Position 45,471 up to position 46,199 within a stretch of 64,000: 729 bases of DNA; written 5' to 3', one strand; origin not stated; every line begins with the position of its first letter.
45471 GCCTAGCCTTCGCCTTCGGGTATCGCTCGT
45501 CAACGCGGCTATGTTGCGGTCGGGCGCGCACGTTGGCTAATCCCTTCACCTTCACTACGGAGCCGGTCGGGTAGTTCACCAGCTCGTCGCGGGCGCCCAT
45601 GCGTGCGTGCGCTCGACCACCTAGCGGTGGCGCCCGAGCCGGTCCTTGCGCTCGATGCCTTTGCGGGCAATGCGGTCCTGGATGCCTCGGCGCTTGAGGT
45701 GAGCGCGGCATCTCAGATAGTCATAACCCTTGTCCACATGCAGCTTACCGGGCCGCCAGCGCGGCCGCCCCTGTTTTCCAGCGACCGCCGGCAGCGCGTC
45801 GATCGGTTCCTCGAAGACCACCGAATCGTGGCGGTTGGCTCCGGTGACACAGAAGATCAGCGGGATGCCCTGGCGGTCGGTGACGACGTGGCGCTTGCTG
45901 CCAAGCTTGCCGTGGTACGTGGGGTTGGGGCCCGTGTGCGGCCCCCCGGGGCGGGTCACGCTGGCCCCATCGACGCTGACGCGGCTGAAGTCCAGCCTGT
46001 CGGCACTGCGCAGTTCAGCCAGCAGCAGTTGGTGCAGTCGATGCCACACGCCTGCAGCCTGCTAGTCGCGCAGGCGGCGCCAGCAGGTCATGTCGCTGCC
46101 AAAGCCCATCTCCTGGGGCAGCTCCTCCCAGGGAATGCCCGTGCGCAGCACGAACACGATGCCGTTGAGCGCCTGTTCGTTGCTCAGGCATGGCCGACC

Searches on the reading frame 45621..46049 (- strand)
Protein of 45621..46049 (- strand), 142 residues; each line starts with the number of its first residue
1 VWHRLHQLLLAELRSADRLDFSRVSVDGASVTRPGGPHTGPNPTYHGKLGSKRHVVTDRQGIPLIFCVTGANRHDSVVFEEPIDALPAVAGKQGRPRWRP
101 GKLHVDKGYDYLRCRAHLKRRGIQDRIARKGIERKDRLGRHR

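Call 76: search_protein_families(library=pfam, proteins=[window:45621-46049:-], max_evalue=0.01)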
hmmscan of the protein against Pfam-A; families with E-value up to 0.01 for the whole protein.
window:45621-46049:- (142 aa): 1 family
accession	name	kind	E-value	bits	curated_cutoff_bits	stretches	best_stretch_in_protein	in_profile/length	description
PF01609.27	DDE_Tnp_1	-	3.5e-08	33.9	23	1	23-134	6-131/200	Transposase DDE domain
